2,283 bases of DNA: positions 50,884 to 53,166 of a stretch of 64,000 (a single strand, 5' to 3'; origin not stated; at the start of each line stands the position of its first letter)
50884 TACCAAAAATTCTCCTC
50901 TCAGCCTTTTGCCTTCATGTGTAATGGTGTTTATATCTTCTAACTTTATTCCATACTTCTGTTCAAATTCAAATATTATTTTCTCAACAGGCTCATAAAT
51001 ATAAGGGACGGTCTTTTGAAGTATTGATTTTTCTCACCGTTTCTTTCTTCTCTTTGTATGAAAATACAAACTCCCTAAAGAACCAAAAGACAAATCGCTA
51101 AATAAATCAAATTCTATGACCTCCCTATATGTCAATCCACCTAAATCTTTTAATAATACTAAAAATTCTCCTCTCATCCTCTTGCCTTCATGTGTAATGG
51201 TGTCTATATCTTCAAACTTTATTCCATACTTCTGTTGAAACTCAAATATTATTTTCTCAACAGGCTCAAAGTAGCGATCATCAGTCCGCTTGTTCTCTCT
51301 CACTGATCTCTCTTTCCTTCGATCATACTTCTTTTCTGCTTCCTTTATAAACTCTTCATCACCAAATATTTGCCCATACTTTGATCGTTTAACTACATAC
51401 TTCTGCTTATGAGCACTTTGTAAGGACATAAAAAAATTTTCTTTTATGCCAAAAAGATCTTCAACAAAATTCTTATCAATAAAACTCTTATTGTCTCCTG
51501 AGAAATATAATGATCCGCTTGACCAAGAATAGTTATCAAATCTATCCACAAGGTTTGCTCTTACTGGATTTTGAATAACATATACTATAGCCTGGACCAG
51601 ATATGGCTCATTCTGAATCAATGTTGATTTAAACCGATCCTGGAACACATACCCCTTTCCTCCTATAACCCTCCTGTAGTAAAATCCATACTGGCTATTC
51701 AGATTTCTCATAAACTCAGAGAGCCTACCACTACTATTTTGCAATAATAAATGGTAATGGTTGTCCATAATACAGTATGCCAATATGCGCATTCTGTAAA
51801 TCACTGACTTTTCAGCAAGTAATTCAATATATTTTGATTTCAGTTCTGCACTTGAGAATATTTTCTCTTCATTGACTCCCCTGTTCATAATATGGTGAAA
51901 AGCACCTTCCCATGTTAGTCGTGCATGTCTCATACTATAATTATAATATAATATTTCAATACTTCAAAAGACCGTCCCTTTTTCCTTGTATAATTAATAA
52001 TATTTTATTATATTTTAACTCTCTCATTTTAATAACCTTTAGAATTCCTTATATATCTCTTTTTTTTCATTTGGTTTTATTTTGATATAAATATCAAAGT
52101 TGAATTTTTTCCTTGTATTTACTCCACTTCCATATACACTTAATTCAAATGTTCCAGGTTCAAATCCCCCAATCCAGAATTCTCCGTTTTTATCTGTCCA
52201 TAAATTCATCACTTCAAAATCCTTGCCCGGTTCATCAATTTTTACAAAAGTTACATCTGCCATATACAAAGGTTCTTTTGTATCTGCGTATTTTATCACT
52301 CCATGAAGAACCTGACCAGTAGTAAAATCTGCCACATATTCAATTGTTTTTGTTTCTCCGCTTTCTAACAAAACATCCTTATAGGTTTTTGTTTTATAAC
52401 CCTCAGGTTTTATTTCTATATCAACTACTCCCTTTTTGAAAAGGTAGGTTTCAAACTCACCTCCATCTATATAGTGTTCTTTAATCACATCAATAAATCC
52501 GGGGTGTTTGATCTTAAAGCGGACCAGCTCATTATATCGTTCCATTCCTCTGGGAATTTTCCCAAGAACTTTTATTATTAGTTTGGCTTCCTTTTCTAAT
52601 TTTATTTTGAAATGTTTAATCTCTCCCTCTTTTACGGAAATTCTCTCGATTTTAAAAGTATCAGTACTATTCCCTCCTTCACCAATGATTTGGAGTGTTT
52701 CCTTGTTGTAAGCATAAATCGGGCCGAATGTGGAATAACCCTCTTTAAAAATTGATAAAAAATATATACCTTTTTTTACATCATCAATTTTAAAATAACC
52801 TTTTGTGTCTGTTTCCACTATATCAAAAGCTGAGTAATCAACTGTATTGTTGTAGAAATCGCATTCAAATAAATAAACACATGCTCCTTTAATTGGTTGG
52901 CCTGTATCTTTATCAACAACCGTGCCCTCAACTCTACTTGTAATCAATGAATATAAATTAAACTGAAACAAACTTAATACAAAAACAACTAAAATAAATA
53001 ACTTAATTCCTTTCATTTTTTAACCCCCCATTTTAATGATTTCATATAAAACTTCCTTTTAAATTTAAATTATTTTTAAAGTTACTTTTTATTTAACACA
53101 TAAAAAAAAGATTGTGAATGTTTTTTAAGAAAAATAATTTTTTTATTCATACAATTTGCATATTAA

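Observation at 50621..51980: HUH-transposase element with perfect 25-bp inverted flanks, an older truncated tandem copy, and an adjacent GC-rich 27-bp tandem repeat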

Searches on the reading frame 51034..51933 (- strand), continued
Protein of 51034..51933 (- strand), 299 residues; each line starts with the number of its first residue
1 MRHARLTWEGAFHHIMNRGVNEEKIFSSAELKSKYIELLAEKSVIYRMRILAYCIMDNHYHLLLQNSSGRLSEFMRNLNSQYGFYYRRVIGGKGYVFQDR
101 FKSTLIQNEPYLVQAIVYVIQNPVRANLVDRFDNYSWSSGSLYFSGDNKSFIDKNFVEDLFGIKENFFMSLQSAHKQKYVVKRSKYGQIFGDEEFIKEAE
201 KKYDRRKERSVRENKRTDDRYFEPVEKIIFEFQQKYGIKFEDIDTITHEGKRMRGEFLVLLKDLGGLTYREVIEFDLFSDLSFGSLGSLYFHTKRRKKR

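Call 51: find_encoding_contigs(protein=P0019, flank=2000, max_places=2)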
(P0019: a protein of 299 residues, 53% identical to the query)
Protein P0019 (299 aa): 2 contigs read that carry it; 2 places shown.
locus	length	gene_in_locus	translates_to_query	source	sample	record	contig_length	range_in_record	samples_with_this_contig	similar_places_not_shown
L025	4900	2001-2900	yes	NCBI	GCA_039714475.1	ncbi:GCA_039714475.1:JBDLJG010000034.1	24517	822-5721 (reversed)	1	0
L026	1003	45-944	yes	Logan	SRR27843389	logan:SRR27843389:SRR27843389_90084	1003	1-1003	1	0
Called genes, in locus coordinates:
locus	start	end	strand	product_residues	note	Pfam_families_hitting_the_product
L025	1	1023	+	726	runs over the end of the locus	-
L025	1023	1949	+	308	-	PF01073:3Beta_HSD, PF01370:Epimerase, PF02719:Polysacc_synt_2, PF04321:RmlD_sub_bind, PF07993:NAD_binding_4 (faint), PF16363:GDP_Man_Dehyd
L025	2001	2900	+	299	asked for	PF01797:Y1_Tnp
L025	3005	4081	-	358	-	PF13439:Glyco_transf_4, PF20706:GT4-conflict (weak), PF00534:Glycos_transf_1, PF13692:Glyco_trans_1_4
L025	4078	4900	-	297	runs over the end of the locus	PF00535:Glycos_transf_2, PF10111:Glyco_tranf_2_2, PF13641:Glyco_tranf_2_3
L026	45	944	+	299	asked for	PF01797:Y1_Tnp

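Call 52: find_encoding_contigs(protein=P0109, flank=2000, max_places=8)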
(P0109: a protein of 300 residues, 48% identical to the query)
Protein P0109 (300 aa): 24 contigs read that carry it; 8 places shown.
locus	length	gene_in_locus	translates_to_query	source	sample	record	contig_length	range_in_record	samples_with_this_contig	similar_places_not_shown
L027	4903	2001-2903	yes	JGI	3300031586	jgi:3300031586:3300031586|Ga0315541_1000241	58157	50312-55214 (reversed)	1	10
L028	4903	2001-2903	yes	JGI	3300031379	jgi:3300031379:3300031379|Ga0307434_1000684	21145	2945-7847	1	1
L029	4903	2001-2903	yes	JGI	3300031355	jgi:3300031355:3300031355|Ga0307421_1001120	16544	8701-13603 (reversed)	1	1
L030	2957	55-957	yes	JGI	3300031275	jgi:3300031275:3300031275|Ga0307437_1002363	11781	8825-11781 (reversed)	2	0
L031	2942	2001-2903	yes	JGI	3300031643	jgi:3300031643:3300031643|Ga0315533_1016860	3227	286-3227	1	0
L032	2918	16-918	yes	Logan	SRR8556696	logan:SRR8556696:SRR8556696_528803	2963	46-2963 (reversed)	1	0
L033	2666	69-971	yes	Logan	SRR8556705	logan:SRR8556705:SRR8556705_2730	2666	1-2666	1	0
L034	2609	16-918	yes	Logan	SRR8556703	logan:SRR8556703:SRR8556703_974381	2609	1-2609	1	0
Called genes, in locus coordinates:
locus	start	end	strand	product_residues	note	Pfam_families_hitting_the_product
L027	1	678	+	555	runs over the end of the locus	PF00140:Sigma70_r1_2 (weak), PF04542:Sigma70_r2, PF04539:Sigma70_r3, PF04545:Sigma70_r4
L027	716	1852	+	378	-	PF00155:Aminotran_1_2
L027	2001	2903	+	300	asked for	PF01797:Y1_Tnp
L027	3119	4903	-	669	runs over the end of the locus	PF00005:ABC_tran, PF02463:SMC_N (faint), PF13304:AAA_21 (faint), PF12704:MacB_PCD, PF02687:FtsX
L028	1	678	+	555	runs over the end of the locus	PF00140:Sigma70_r1_2 (weak), PF04542:Sigma70_r2, PF04539:Sigma70_r3, PF04545:Sigma70_r4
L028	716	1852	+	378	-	PF00155:Aminotran_1_2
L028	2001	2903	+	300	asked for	PF01797:Y1_Tnp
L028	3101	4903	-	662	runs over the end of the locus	PF02463:SMC_N (faint), PF00005:ABC_tran, PF13304:AAA_21 (faint), PF12704:MacB_PCD, PF02687:FtsX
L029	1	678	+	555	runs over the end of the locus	PF00140:Sigma70_r1_2 (weak), PF04542:Sigma70_r2, PF04539:Sigma70_r3, PF04545:Sigma70_r4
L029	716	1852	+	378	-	PF00155:Aminotran_1_2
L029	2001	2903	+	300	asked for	PF01797:Y1_Tnp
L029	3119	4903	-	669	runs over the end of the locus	PF00005:ABC_tran, PF02463:SMC_N (faint), PF13304:AAA_21 (faint), PF12704:MacB_PCD, PF02687:FtsX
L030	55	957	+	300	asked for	PF01797:Y1_Tnp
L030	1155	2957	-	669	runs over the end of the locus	PF00005:ABC_tran, PF02463:SMC_N (faint), PF13304:AAA_21 (faint), PF12704:MacB_PCD, PF02687:FtsX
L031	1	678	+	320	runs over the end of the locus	?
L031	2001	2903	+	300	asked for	PF01797:Y1_Tnp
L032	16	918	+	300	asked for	PF01797:Y1_Tnp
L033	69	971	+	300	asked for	PF01797:Y1_Tnp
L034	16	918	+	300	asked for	PF01797:Y1_Tnp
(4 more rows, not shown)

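Call 53: find_encoding_contigs(protein=P0077, flank=2000, max_places=2)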
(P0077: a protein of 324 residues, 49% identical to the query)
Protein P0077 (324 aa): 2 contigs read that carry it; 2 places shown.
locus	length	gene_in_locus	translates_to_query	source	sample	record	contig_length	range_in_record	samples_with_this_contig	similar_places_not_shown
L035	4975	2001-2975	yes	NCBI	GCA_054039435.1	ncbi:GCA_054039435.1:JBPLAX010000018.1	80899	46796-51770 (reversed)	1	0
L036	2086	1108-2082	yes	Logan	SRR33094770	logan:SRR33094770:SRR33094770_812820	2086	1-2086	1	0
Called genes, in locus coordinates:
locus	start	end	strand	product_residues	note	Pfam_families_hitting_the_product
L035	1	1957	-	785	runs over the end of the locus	PF00637:Clathrin (faint), PF07719:TPR_2 (faint), PF13428:TPR_14 (faint), PF23774:TPR_GEMI5 (faint), PF13176:TPR_7 (faint), PF00069:Pkinase, PF07714:PK_Tyr_Ser-Thr, PF17667:Pkinase_fungal, +1 more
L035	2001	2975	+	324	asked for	PF01797:Y1_Tnp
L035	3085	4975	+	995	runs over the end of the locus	PF12775:AAA_7 (faint), PF20720:nSTAND3 (faint), PF13191:AAA_16 (weak), PF00004:AAA, PF00004:AAA (weak), PF07724:AAA_2, PF07728:AAA_5, PF10431:ClpB_D2-small, +7 more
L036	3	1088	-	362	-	?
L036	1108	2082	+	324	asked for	PF01797:Y1_Tnp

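Call 73: search_protein_families(library=pfam, alignment_id=A1, max_evalue=1)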
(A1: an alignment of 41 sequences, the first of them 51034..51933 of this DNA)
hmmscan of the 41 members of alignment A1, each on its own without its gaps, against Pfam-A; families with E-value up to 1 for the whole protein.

A. member 1, window:51034-51933:- (299 aa): 1 family
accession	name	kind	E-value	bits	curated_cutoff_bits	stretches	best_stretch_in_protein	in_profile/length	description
PF01797.21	Y1_Tnp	-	6.7e-09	36.4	23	1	14-109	8-109/121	Transposase IS200 like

B. families by the number of members that match (of 41 scanned): 16 families
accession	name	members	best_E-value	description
PF01797.21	Y1_Tnp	41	8.6e-13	Transposase IS200 like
PF03880.21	DbpA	5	0.0052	DbpA RNA binding domain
PF16809.10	NleF_casp_inhib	3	0.0056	NleF caspase inhibitor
PF18158.6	AidB_N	2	0.00045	Adaptive response protein AidB N-terminal domain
PF07166.16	DUF1398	2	0.087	Protein of unknown function (DUF1398)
PF07545.19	Vg_Tdu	1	0.0011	Vestigial/Tondu family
PF19228.4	DUF5881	1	0.002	Family of unknown function (DUF5881)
PF13412.12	HTH_24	1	0.033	Winged helix-turn-helix DNA-binding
PF12950.13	TaqI_C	1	0.036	TaqI-like C-terminal specificity domain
PF02373.28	JmjC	1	0.051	JmjC domain, hydroxylase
PF16349.10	DUF4978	1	0.054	Domain of unknown function (DUF4978)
PF15992.10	DUF4769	1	0.056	Domain of unknown function (DUF4769)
PF05648.19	PEX11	1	0.086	Peroxisomal biogenesis factor 11 (PEX11)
PF02911.23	Formyl_trans_C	1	0.12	Formyl transferase, C-terminal domain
PF01157.24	Ribosomal_L21e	1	0.16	Ribosomal protein L21e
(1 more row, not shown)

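Call 79: search_protein_representatives(protein=window:51034-51933:-)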
Query: 299 residues. Proteins with E-value up to 0.001 (for the whole library): 26013; up to 1e-10: 9858; up to 1e-30: 97. The best 150 are listed.
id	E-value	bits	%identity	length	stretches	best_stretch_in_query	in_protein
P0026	1.4e-95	336.2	50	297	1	1-297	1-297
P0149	1.5e-84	300.1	46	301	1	3-299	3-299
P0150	3.8e-83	295.4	47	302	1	1-298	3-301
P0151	5.1e-83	295.0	46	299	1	1-296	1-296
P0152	3.9e-82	292.1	46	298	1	1-296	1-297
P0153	8.5e-79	281.2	45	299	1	1-295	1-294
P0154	1.3e-72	260.8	44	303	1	1-293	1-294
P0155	1.9e-71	257.0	43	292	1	1-294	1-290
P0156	7.3e-71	255.1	45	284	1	16-298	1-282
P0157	6.6e-70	252.0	42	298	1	1-290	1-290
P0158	1.0e-68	248.1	43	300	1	1-297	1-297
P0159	3.1e-68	246.5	44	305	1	1-296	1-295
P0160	4.3e-68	246.0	41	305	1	1-296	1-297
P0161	4.3e-68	246.0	41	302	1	1-296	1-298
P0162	2.3e-66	240.3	46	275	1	16-296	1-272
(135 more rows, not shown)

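Call 81: find_related_loci(query=A1, collection=viral_contigs, flank=1500)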
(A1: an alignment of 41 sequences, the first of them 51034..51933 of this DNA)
Query A1 (299 aa) in viral_contigs; peptide patterns used: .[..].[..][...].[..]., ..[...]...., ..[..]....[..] (x = any residue, [..] = any of these).
292 stretches matched a pattern, but none encodes a relative of the query by tblastn (E <= 1e-3).

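Call 83: search_dna_similar(query=window:51034-51933:-, collection=plasmids, mode=protein, max_evalue=1e-10, max_rows=12)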
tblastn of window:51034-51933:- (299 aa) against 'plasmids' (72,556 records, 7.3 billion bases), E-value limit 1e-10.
Records with a match: 12; places in all: 15; records where one place covers at least 80% of the query: 0.
Best place of each record, by identity: <60% 12.
By first word of the organism name: Skermanella 3; Rhodospirillum 2; Sporomusa 1; Pseudomonas 1; Pseudoalteromonas 1; Acetoanaerobium 1; Legionella 1; Iodobacter 1; Collinsella 1.
By predicted mobility (MOB-suite, as given by PLSDB): non-mobilizable 9; mobilizable 3.
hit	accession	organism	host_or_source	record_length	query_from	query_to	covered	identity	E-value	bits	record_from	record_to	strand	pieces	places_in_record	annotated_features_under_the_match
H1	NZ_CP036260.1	Sporomusa termitida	whole organism,intestinal contents of ...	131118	2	200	67%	32.2%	1e-21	102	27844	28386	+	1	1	transposase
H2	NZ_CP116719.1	Pseudomonas aeruginosa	Homo sapiens,urine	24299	2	209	70%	28.3%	1e-20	99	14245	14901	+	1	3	transposase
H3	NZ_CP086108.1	Skermanella mucosa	single cell,crude oil contaminated ...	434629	2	206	69%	26.0%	2e-17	89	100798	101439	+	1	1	transposase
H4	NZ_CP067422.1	Skermanella sp. TT6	Homo sapiens,single cell,skin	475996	2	206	69%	25.7%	5e-17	89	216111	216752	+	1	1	transposase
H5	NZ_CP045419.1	Pseudoalteromonas sp. THAF3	pure culture,Surface of a polyethylene ...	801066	2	202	67%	26.2%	2e-12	75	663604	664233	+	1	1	none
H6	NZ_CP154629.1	Acetoanaerobium noterae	cell culture,Sludge of a digestion ...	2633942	2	139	46%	37.0%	5e-22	103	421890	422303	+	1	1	none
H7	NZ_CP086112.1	Skermanella rosea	single cell,hydrocarbon-contaminated ...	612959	2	206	69%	24.7%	1e-15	84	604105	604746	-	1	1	transposase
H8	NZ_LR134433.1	Legionella adelaidensis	environmental,Cooling tower water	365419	1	139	46%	36.0%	2e-21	101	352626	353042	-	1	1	transposase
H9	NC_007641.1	Rhodospirillum rubrum ATCC 11170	-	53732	2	139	46%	34.5%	7e-17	88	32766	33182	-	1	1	transposase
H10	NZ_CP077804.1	Rhodospirillum rubrum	cell culture,culture collection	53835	2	139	46%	34.5%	7e-17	88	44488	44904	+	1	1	transposase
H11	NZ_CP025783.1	Iodobacter fluviatilis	whole organism,Glacial lake sediment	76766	14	139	42%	37.0%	3e-15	83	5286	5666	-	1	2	transposase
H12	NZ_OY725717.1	Collinsella aerofaciens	-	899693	11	168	53%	27.9%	2e-12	75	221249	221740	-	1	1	transposase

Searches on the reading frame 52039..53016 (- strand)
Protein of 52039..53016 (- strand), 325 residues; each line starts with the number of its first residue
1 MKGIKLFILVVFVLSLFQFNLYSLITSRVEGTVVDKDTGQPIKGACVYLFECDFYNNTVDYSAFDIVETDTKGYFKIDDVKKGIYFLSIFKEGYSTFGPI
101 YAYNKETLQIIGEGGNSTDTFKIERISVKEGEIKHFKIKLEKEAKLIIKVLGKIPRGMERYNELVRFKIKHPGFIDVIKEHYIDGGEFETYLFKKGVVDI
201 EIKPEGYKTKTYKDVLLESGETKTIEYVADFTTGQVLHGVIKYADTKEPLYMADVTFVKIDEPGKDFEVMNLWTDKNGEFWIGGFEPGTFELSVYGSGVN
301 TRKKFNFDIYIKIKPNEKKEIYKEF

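Call 11: search_protein_families(library=ncbifam, proteins=[window:52039-53016:-], max_evalue=0.01)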
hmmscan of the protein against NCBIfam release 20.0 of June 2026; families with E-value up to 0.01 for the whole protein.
window:52039-53016:- (325 aa): 2 families
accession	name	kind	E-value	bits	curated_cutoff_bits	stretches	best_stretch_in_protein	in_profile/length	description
TIGR04134.1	lipo_with_rSAM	hypoth_equivalog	0.00014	21.9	39.8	1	28-81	41-93/150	radical SAM-associated putative lipoprotein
NF052345.1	S_layer_anammox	exception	0.00015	19.3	1400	1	26-95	1312-1371/1596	Kustd1514 family S-layer glycoprotein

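Call 64: find_homologous_proteins(query=window:52039-53016:-, max_evalue=1e-30)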
Query window:52039-53016:- (325 aa): 23 proteins with E <= 1e-30 among 1454 candidates.
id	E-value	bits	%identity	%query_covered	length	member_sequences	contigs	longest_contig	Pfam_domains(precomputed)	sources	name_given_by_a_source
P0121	6.4e-212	721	100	100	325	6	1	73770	PF13715.13,PF14686.13,PF17802.8,PF13620.13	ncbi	-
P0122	2.7e-145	502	71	100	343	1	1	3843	PF13715.13,PF14686.13,PF17802.8,PF13620.13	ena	-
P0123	6.7e-135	468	68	100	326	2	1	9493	PF13715.13,PF14686.13,PF17802.8,PF13620.13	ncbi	-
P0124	7.3e-91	323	50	100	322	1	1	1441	PF13620.13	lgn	-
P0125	8.0e-87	310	49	100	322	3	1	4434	PF13715.13,PF13620.13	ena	-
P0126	2.4e-65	239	47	99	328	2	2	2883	PF13715.13,PF17802.8,PF13620.13,PF22904.4,PF17210.10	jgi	jgi:hypothetical protein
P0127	1.4e-60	223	43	100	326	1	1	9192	PF13715.13,PF17802.8,PF13620.13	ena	-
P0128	1.7e-58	217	45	100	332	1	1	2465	PF13715.13,PF17802.8,PF13620.13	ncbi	-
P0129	3.7e-58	215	41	100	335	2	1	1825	PF10670.16,PF13715.13,PF10794.16,PF20598.5,PF17802.8,PF23193.2,PF13620.13,PF17210.10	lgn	-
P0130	1.2e-57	214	42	100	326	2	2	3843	PF13715.13,PF17802.8,PF13620.13,PF17210.10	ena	-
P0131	3.9e-57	212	40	100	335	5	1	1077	PF10670.16,PF13715.13,PF17802.8,PF23193.2,PF13620.13,PF17210.10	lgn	-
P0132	1.2e-55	207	42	100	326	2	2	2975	PF13715.13,PF17802.8,PF13620.13,PF22904.4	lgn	-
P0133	9.7e-54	201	39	100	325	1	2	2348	PF13715.13,PF13620.13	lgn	-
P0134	1.9e-51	193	40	99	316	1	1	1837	PF13715.13,PF14686.13,PF17802.8,PF13620.13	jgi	jgi:hypothetical protein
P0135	2.6e-49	186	39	98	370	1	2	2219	PF13715.13,PF13620.13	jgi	jgi:hypothetical protein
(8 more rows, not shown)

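Call 65: find_encoding_contigs(protein=P0121, flank=4000, max_places=3)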
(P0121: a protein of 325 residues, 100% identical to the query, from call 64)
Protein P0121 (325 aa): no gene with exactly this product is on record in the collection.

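Call 66: find_encoding_contigs(protein=P0123, flank=6000, max_places=3)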
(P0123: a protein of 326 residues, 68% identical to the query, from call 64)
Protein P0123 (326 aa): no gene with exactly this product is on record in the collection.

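Call 67: find_encoding_contigs(protein=P0122, flank=4000, max_places=3)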
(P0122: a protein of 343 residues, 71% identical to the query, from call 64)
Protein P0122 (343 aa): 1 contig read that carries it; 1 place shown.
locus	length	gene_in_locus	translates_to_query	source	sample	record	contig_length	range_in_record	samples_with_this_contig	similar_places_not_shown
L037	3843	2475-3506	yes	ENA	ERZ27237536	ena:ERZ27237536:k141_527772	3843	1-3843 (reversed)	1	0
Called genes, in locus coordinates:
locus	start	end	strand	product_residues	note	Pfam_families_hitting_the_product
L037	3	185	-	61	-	?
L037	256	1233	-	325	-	PF01073:3Beta_HSD, PF01370:Epimerase, PF02719:Polysacc_synt_2 (faint), PF04321:RmlD_sub_bind, PF05368:NmrA, PF16363:GDP_Man_Dehyd, PF13460:NAD_binding_10, PF07993:NAD_binding_4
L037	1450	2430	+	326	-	PF13620:CarboxypepD_reg, PF13715:CarbopepD_reg_2 (faint), PF17802:SpaA (faint), PF17210:SdrD_B (faint), PF13620:CarboxypepD_reg (weak)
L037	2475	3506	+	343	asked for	PF13620:CarboxypepD_reg, PF13715:CarbopepD_reg_2 (faint), PF17802:SpaA (faint), PF14686:fn3_3 (faint)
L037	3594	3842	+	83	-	?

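Call 69: list_cluster_members(proteins=[P0121])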
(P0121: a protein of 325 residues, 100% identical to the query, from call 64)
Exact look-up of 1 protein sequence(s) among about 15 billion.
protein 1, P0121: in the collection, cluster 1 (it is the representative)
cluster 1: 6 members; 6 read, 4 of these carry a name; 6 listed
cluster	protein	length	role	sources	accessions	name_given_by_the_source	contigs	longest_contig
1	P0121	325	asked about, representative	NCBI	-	-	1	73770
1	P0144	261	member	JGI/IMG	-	hypothetical protein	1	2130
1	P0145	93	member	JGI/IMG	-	protocatechuate 3,4-dioxygenase beta subunit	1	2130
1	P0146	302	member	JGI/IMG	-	hypothetical protein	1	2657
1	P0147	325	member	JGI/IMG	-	hypothetical protein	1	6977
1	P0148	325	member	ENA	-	-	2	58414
